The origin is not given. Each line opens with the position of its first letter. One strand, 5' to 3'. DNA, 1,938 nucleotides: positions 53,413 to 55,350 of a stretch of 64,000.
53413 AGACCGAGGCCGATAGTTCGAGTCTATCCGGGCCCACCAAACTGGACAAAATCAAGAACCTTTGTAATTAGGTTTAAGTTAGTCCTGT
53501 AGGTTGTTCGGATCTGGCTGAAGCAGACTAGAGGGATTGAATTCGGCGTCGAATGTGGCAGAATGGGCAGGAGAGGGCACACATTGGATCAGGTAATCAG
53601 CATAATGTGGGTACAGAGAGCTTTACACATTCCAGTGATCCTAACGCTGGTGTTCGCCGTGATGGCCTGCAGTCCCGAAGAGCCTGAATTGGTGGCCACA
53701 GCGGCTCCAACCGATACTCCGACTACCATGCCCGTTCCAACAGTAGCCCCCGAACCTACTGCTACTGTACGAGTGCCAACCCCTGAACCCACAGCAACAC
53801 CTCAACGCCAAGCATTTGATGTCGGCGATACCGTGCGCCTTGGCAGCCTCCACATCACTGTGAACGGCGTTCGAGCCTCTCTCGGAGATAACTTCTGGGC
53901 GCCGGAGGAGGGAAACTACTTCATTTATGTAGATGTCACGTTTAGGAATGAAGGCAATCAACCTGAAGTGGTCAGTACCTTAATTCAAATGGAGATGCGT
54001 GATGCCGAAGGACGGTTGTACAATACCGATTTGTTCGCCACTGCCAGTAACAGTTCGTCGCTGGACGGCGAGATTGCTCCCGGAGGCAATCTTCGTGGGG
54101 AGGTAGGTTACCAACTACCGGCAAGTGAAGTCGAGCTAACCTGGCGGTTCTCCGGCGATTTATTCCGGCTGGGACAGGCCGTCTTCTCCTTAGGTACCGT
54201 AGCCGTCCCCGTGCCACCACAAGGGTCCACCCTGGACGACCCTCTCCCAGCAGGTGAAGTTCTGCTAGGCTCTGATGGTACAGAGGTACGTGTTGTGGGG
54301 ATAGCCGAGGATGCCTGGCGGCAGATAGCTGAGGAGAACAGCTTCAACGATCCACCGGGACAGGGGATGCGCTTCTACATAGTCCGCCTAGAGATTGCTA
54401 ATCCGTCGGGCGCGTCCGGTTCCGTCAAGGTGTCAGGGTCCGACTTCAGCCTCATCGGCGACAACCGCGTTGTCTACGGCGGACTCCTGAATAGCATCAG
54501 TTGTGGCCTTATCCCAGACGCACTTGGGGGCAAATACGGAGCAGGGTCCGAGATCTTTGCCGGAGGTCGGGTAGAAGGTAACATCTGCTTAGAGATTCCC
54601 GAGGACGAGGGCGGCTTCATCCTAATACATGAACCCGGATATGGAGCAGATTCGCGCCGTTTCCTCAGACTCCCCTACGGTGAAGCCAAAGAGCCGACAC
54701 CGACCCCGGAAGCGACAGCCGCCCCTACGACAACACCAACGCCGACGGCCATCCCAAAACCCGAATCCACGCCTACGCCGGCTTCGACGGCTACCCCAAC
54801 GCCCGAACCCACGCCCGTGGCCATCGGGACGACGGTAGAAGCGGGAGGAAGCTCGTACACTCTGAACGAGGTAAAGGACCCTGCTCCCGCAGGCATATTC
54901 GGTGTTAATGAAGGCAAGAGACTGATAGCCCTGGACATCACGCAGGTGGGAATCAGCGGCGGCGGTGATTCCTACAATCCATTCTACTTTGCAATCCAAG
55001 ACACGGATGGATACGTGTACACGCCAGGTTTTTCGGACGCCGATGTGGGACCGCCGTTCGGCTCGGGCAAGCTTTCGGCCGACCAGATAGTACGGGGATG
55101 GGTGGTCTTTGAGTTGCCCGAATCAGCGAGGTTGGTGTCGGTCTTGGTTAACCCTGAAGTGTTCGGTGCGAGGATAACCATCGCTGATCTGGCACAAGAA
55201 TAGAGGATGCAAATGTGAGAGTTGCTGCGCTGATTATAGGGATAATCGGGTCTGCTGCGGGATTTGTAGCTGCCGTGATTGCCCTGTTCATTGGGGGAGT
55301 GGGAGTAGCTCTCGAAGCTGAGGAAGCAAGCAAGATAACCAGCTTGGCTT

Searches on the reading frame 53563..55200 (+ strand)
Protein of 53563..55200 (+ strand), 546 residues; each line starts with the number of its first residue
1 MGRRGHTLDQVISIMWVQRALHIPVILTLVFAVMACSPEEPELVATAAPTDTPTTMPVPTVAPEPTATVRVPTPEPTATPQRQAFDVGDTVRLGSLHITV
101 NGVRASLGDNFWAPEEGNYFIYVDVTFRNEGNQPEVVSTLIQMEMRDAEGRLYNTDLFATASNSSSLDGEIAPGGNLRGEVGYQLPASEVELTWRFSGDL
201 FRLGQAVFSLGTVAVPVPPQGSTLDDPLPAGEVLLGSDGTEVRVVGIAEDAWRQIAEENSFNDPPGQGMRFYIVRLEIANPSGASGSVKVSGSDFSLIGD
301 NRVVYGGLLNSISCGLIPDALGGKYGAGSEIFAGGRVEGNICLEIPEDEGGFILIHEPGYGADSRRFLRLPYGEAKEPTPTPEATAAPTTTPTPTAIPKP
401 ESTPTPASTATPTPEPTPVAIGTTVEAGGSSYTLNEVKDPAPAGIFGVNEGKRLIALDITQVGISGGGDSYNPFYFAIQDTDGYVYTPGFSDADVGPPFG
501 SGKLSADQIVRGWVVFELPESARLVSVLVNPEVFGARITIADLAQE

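Call 27: search_protein_families(library=pfam, proteins=[window:53563-55200:+], max_evalue=0.001)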
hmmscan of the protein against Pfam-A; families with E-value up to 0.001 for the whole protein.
window:53563-55200:+ (546 aa): 2 families
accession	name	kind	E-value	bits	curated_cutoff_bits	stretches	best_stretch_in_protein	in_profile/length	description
PF11611.13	DUF4352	-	1.7e-39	135.3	25.9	2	86-201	2-117/122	Domain of unknown function (DUF4352)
PF16729.10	DUF5067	-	7.1e-08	32.9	27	1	75-193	5-123/126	Domain of unknown function (DUF5067)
